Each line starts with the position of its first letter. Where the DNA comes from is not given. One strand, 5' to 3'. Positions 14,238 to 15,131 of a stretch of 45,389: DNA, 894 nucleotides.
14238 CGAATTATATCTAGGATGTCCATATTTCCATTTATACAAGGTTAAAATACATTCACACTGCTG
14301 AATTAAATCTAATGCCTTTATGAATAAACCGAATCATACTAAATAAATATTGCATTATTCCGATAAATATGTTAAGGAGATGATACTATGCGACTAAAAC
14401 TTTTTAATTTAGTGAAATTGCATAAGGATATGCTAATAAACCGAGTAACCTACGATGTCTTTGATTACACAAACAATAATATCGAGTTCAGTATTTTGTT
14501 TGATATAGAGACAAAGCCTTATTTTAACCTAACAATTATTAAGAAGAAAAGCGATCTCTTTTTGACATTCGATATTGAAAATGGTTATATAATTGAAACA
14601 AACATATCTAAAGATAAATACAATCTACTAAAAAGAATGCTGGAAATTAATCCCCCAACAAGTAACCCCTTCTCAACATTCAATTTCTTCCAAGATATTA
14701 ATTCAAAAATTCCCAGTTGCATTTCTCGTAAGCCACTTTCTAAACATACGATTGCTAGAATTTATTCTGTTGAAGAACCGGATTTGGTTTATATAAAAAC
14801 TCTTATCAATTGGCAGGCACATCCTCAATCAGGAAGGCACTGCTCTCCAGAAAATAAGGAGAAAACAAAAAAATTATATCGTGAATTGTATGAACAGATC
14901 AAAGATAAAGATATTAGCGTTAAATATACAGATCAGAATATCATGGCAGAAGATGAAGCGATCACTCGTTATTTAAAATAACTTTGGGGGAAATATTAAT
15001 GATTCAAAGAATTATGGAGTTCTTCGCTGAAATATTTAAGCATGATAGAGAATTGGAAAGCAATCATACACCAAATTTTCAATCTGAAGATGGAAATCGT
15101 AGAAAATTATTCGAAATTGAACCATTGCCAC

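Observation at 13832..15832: Unrecognisable cargo genes inserted in an immR-immA-int type lysogeny operon: candidate prophage-borne defence/exclusion cassette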

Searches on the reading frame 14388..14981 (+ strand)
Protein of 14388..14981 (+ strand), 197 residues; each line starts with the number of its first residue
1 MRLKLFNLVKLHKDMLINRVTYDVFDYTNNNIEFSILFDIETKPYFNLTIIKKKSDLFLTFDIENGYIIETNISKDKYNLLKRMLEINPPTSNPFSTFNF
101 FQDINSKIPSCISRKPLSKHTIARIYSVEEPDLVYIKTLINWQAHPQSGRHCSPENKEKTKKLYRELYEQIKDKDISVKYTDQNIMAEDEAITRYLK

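Call 3: search_protein_families(library=pfam, proteins=[window:14388-14981:+], max_evalue=1)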
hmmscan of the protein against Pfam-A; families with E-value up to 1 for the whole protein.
window:14388-14981:+ (197 aa): 2 families
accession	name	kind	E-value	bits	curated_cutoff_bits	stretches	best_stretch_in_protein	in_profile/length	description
PF19503.4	DUF6037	-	1.4e-20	74.6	28.8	1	4-188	2-191/200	Family of unknown function (DUF6037)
PF10222.14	DUF2152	-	0.06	12.1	29.4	1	11-61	436-485/593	Uncharacterized conserved protein (DUF2152)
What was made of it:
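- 14388..14981 (+): ORF B, 197 aa, a DUF6037 family protein. Autonomous mobile single gene and candidate defence-island gene. PF19503 at 1.4e-20 (call 3).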

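Call 4: search_protein_families(library=phrogs, proteins=[window:14388-14981:+], max_evalue=1)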
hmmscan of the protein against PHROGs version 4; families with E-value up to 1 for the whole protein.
window:14388-14981:+ (197 aa): 0 families

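Call 5: search_protein_families(library=padloc, proteins=[window:14388-14981:+], max_evalue=1)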
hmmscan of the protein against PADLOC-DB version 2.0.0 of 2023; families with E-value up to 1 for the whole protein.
window:14388-14981:+ (197 aa): 0 families

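Call 6: search_protein_families(library=ncbifam, proteins=[window:14388-14981:+], max_evalue=1)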
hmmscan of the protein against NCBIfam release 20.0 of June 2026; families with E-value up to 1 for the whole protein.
window:14388-14981:+ (197 aa): 0 families

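Call 12: find_homologous_proteins(query=window:14388-14981:+)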
Query window:14388-14981:+ (197 aa): 8 proteins with E <= 0.001 among 91 candidates.
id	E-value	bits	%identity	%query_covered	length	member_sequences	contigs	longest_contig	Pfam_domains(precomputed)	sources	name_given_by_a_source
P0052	6.8e-116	403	100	93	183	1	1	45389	PF19503.5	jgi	jgi:hypothetical protein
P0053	1.5e-46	177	50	91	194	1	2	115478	PF19503.5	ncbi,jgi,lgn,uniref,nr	ncbi:DUF6037 family protein [Metabacillus litoralis]|jgi:hypothetical protein|uniref:DUF6037 family 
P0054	1.0e-44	171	48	93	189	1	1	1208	PF19503.5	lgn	-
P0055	7.3e-44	168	51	90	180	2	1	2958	PF19503.5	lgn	-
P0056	5.8e-43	165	49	90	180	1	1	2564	PF19503.5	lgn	-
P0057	6.0e-43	165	50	92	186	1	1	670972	PF19503.5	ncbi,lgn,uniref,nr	ncbi:hypothetical protein G9G54_14115 [Paenibacillus sp. EKM212P]|uniref:DUF6037 family protein n=1 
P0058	1.8e-42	163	50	92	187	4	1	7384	PF19503.5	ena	-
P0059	1.0e-31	128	43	90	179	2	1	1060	PF19503.5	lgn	-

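Call 13: find_encoding_contigs(protein=P0053, flank=6000, max_places=3)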
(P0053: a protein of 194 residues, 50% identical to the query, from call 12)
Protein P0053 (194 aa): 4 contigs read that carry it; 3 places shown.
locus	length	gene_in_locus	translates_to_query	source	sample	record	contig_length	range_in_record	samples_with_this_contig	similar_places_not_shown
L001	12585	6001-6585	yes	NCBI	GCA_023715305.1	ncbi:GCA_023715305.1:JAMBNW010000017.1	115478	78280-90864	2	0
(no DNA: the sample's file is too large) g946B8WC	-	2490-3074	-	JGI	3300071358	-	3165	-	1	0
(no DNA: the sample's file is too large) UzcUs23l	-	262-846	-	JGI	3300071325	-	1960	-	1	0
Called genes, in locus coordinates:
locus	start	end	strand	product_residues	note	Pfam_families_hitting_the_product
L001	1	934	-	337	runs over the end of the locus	PF00356:LacI, PF00532:Peripla_BP_1, PF13407:Peripla_BP_4, PF13377:Peripla_BP_3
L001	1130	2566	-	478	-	PF00083:Sugar_tr, PF07690:MFS_1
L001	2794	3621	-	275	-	PF01261:AP_endonuc_2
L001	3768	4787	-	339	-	PF01408:GFO_IDH_MocA, PF02894:GFO_IDH_MocA_C, PF22725:GFO_IDH_MocA_C3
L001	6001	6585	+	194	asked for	PF19503:DUF6037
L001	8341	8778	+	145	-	PF00903:Glyoxalase, PF13468:Glyoxalase_3, PF13669:Glyoxalase_4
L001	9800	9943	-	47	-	-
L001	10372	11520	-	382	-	PF07670:Gate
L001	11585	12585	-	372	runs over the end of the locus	PF00070:Pyr_redox (faint), PF01494:FAD_binding_3 (faint), PF03486:HI0933_like (faint), PF07992:Pyr_redox_2, PF13434:Lys_Orn_oxgnase (faint), PF13738:Pyr_redox_3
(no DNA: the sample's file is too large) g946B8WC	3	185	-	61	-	?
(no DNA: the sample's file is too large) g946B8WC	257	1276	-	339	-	PF01408:GFO_IDH_MocA, PF02894:GFO_IDH_MocA_C, PF22725:GFO_IDH_MocA_C3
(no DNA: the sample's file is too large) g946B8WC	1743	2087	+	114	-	PF00239:Resolvase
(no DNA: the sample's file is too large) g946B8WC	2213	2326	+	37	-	-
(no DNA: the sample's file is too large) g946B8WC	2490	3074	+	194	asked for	PF19503:DUF6037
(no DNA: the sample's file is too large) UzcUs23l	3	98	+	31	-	?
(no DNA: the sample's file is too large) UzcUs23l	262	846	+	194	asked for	PF19503:DUF6037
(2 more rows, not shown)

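Call 14: find_encoding_contigs(protein=P0057, flank=6000, max_places=3)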
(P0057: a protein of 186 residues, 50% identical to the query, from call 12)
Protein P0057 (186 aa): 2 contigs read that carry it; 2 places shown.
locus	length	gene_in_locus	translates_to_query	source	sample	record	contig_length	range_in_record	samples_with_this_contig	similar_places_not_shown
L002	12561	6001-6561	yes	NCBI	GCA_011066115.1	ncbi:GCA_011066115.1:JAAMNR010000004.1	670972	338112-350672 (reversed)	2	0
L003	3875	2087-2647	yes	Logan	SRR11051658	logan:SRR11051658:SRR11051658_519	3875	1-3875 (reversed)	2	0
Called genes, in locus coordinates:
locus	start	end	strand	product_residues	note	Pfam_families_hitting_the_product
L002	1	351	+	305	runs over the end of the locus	PF13495:Phage_int_SAM_4, PF02899:Phage_int_SAM_1 (weak), PF00589:Phage_integrase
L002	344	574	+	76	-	PF00589:Phage_integrase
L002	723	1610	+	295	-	-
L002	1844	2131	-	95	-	PF20648:DUF6809 (weak)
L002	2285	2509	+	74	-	PF13443:HTH_26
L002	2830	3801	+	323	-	PF13391:HNH_2 (weak)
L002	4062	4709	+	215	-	-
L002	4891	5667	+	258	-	PF20712:CyanoTRADDas_TM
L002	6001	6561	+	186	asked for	PF19503:DUF6037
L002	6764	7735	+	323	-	PF04471:Mrr_cat (faint)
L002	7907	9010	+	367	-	-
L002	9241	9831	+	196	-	PF04471:Mrr_cat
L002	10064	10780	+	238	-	-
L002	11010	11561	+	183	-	-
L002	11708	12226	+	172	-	-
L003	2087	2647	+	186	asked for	PF19503:DUF6037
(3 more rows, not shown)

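Call 23: find_homologous_proteins(query=A2, max_evalue=0.001)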
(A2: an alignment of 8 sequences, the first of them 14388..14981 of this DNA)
Query A2 (8 sequences) (197 aa, profile of the alignment): 56 proteins with E <= 0.001 among 4232 candidates.
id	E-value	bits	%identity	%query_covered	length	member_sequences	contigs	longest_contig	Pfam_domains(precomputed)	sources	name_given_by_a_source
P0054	4.8e-86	306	48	93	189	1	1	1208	PF19503.5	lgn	-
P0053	1.3e-85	304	50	91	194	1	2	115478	PF19503.5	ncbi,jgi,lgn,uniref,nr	ncbi:DUF6037 family protein [Metabacillus litoralis]|jgi:hypothetical protein|uniref:DUF6037 family 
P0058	5.2e-85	302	50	92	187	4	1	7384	PF19503.5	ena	-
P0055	5.3e-85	302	51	90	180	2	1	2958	PF19503.5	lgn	-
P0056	3.8e-84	299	49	90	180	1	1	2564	PF19503.5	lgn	-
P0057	8.1e-84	298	50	92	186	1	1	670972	PF19503.5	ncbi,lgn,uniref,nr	ncbi:hypothetical protein G9G54_14115 [Paenibacillus sp. EKM212P]|uniref:DUF6037 family protein n=1 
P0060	5.5e-83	296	48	90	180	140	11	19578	PF19503.5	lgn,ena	-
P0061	1.2e-82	294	53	89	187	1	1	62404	PF19503.5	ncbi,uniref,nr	ncbi:DUF6037 family protein [Cytobacillus firmus]|uniref:DUF6037 family protein n=1 Tax=Cytobacillus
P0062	4.7e-82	293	48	90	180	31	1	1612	PF19503.5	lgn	-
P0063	2.7e-81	290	50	92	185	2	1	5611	PF19503.5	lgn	-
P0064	1.8e-80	287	48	90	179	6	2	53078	PF19503.5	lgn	-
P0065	2.1e-80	287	47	93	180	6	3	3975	PF19503.5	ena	-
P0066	2.6e-80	287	48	93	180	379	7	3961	PF19503.5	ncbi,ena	-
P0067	4.3e-80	286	48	90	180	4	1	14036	PF19503.5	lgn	-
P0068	6.2e-80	286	48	89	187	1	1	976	PF19503.5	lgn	-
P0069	1.5e-79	284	47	90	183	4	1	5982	PF19503.5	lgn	-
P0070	3.5e-79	283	51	90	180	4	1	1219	PF19503.5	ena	-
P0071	1.4e-78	281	50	90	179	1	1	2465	PF19503.5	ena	-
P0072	2.1e-78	281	46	90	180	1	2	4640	PF19503.5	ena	-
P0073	5.0e-78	279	46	87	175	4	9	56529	PF19503.5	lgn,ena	-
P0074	8.5e-78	279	46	90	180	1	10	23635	PF19503.5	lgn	-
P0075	1.5e-77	278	48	90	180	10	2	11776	PF19503.5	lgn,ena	-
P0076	1.9e-77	277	49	91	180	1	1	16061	PF19503.5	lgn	-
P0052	5.0e-76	273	100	93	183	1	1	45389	PF19503.5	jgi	jgi:hypothetical protein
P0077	1.9e-73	264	49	90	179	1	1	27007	PF19503.5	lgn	-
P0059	4.5e-73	263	43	90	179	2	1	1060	PF19503.5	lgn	-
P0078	6.2e-73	263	46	90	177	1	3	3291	PF19503.5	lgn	-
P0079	4.2e-58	214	43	90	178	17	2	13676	PF19503.5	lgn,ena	-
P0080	6.8e-57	210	42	90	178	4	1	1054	PF19503.5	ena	-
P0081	5.6e-56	208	38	96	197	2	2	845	PF19503.5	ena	-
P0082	5.6e-56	208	42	90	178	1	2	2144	PF19503.5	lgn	-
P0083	3.3e-55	205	42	90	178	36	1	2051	PF19503.5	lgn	-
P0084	6.1e-55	204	40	90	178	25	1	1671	PF19503.5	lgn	-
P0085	2.4e-51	192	35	90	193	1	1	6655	PF19503.5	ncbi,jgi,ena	ncbi:MAG: DUF6037 family protein [Treponema sp.]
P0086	1.4e-49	187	41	91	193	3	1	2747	PF19503.5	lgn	-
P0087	8.8e-48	181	40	91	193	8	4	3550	PF19503.5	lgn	-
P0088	4.3e-46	175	39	90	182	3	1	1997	PF19503.5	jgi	jgi:hypothetical protein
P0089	6.1e-46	175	40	90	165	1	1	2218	PF19503.5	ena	-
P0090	3.1e-45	172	35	90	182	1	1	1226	PF19503.5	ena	-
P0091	7.3e-45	171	37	89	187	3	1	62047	PF19503.5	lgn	-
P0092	3.1e-43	166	50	53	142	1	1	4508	PF19503.5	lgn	-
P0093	1.7e-42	164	36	91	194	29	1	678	PF19503.5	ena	-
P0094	2.7e-42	163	35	96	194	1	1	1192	PF19503.5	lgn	-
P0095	6.9e-42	162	45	56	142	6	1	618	PF19503.5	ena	-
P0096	4.5e-41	159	35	95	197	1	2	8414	PF19503.5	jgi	jgi:hypothetical protein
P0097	7.8e-41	158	36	90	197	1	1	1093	PF19503.5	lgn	-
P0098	8.5e-41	158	39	64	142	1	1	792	PF19503.5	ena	-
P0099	8.5e-41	158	38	82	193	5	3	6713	PF19503.5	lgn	-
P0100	1.1e-39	154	38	90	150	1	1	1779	PF19503.5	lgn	-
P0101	1.6e-39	154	33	99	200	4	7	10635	PF19503.5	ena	-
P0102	3.0e-38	150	32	90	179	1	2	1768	PF19503.5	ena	-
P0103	2.7e-37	147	31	93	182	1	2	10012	PF19503.5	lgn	-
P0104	3.8e-37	146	37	84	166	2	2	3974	PF19503.5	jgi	jgi:hypothetical protein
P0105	1.8e-36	144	43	60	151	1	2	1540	PF19503.5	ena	-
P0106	1.1e-23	102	36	53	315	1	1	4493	PF19503.5,PF13310.12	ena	-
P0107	2.9e-21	94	30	61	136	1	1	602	PF19503.5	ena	-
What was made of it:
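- Closest known: Accessory genes embedded in type I R-M loci. Same: One is fused to a RhuM domain (call 23).
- One homologue is a DUF6037-RhuM fusion (call 23).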

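Call 28: search_solved_structures(query=A3, max_evalue=10, show_alignments=2)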
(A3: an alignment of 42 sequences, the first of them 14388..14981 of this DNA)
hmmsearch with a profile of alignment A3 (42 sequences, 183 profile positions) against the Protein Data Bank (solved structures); distinct sequences matched with E-value up to 10: 0.

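Call 34: predict_structure(alignment_id=A3)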
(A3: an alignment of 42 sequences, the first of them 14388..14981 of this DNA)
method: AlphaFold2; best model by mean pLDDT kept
length: 197 residues; sequences in the alignment: 42
mean_pLDDT: 92.8   pTM: 0.84
mean pLDDT of the five models: 92.8, 92.4, 92.1, 91.7, 91.2
residues with pLDDT >= 90: 171; 70-90: 23; 50-70: 3; < 50: 0
segments of 3 or more residues with pLDDT < 50: none
pLDDT, mean of each block of 10 residues (from residue 1): 95 95 96 97 90 96 95 96 88 86 97 94 94 95 96 96 93 96 82 73
secondary structure, 60 per line:
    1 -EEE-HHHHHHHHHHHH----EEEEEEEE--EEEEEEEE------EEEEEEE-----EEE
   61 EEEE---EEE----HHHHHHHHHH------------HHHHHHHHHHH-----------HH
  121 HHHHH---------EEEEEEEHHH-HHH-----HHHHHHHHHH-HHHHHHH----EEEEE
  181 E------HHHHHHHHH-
elements in order: E2-4 H6-17 E22-29 E32-39 E46-52 E58-64 E68-70 H75-84 H97-107 H119-125 E135-141 H154-163 H165-171 E176-181 H188-196
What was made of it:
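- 14388..14981 (+): AlphaFold2 model has pLDDT 92.8 and pTM 0.84 (call 34).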

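Call 39: fold_search(model_id=the predicted structure, library=pdb)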
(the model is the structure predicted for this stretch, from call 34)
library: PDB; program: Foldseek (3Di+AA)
matches with E <= 10: 306; with E <= 0.001: 0
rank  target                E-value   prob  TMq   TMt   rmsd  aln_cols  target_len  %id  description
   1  6k39_A                1.8e-01  0.30  0.16  0.21  14.0        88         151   15  Structural analysis of AIMP2-DX2 and HSP70 interaction (released 2019-10-02)
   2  4wv7_A                2.2e-01  0.28  0.16  0.22  13.0        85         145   12  HEAT SHOCK PROTEIN 70 SUBSTRATE BINDING DOMAIN WITH COVALENTLY LINKED NOVOLACTONE (released 2015-01-14)
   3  3dqg_D                2.2e-01  0.21  0.14  0.19  14.2        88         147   17  Peptide-binding domain of heat shock 70 kDa protein F, mitochondrial precursor, from Caenorhabditis elegans. (released 2008-07-22)
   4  4wv5_A                2.4e-01  0.20  0.15  0.20  13.1        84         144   11  HEAT SHOCK PROTEIN 70 SUBSTRATE BINDING DOMAIN (released 2015-01-14)
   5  5gjj_MODEL_1_A        2.6e-01  0.30  0.16  0.13  10.9        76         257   16  Glutathionylated hHsp70 SBD (released 2017-07-05)
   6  3dqg_A                3.2e-01  0.18  0.14  0.19  13.9        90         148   17  Peptide-binding domain of heat shock 70 kDa protein F, mitochondrial precursor, from Caenorhabditis elegans. (released 2008-07-22)
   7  6k39_B                4.0e-01  0.20  0.16  0.21  13.9        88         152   15  Structural analysis of AIMP2-DX2 and HSP70 interaction (released 2019-10-02)
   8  4r5j_D                4.7e-01  0.41  0.17  0.15  11.1        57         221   18  Crystal structure of the DnaK C-terminus (Dnak-SBD-A) (released 2014-09-10)
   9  5z8i_MODEL_1_A        5.0e-01  0.16  0.17  0.19  12.9        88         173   14  Solution structure of the SBDbeta domain of yeast Ssa1 (released 2018-09-26)
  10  2p4f                  6.0e-01  0.18  0.23  0.23  11.1       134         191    9  Crystal Structure of Atp11 functional domain from Candida Glabrata (released 2008-03-11)
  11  6zhi_C                6.4e-01  0.08  0.16  0.14  17.8       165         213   13  Structure of the Plasmodium falciparum Hsp70-x substrate binding domain in complex with hydrophobic peptide (released 2020-09-09)
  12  1sk6_A                6.4e-01  0.04  0.12  0.06  26.7       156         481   12  Crystal structure of the adenylyl cyclase domain of anthrax edema factor (EF) in complex with calmodulin, 3',5' cyclic (released 2004-06-08)
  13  3dpp_B                6.8e-01  0.25  0.15  0.14  10.1        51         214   14  Crystal structure of the substrate binding domain of E. coli DnaK in complex with a long pyrrhocoricin-derived inhibit (released 2009-03-10)
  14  3dpo_B                6.8e-01  0.21  0.16  0.15  12.6        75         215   15  Crystal structure of the substrate binding domain of E. coli DnaK in complex with a short pyrrhocoricin-derived inhibi (released 2009-03-10)
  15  4ezq_A                6.8e-01  0.14  0.15  0.14  12.6        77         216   14  Crystal structure of the substrate binding domain of E.coli DnaK in complex with the C-terminal part of pyrrhocoricin  (released 2013-04-17)
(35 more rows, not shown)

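Call 41: find_related_loci(query=A3, collection=viral_contigs, flank=6000)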
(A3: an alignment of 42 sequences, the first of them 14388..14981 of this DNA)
Query A3 (197 aa) in viral_contigs; peptide patterns used: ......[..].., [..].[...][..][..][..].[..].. (x = any residue, [..] = any of these).
31 stretches matched a pattern; 1 encode a relative of the query (tblastn E <= 1e-3); 1 distinct loci.
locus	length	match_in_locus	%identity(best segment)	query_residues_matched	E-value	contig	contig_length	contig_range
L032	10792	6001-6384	30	59-181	7e-9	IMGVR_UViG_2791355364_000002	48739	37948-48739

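Call 54: find_related_loci(query=A3, collection=genome_contigs, flank=6000)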
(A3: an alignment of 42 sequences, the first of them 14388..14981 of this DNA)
Query A3 (197 aa) in genome_contigs; peptide patterns used: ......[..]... (x = any residue, [..] = any of these).
16 stretches matched a pattern; 13 encode a relative of the query (tblastn E <= 1e-3); 13 distinct loci.
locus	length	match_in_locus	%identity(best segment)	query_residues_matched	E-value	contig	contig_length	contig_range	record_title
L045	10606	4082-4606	47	6-183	7e-48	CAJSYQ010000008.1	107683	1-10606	Eubacteriaceae bacterium isolate A29_21.EX.DSS genome assembly, contig: MGBC000043.8, whole genome shotgun sequence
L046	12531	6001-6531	48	1-183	2e-46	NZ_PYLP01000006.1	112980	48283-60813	Faecalibacillus faecis strain SNUG30370 scaffold_5, whole genome shotgun sequence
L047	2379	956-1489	45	3-183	1e-40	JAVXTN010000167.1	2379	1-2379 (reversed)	MAG: Erysipelotrichaceae bacterium isolate CGS6M4-bin53 NODE_39738_length_2379_cov_3.574010, whole genome shotgun sequen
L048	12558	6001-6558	42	3-187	3e-39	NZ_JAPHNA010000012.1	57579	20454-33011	Campylobacter sp. MIT 21-1684 assembly_contig_12, whole genome shotgun sequence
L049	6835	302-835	42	3-181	1e-33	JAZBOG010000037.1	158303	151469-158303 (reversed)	MAG: Bacteroidales bacterium isolate bin.717 k117_9351979, whole genome shotgun sequence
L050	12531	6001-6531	40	7-181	5e-31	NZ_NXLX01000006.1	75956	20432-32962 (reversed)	Helicobacter anseris strain MIT 04-9362 H_anseris_04-9362_6_7595652.0454, whole genome shotgun sequence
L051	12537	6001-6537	37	3-181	2e-27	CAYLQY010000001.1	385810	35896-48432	MAG TPA_asm: uncultured Erysipelotrichaceae bacterium isolate SRP242652_co2_199 genome assembly, contig: NODE_6_length_3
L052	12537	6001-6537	34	4-181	7e-26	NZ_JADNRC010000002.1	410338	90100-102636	Flavobacterium sp. ALJ2 Contig_02, whole genome shotgun sequence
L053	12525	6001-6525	34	7-181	1e-23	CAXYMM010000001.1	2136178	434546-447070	MAG: uncultured Ekhidna sp. isolate ce83e327-1110-40d0-b109-b3fade317732 genome assembly, contig: chromosome_1, whole ge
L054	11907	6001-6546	33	1-183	2e-23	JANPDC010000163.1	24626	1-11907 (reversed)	MAG: Bacteroidota bacterium isolate VAR_78_metabat_422 VAR_78_k141_2947365, whole genome shotgun sequence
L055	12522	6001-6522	30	7-181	3e-22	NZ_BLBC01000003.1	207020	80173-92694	Capnocytophaga felis strain KC07070 sequence03, whole genome shotgun sequence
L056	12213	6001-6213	56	113-183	2e-19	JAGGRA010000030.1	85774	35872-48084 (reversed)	Pseudomonas sp. ISL-84 ISL84_31, whole genome shotgun sequence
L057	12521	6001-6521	38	7-181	3e-19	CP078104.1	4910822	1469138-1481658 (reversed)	Chryseobacterium sp. E1 chromosome, complete genome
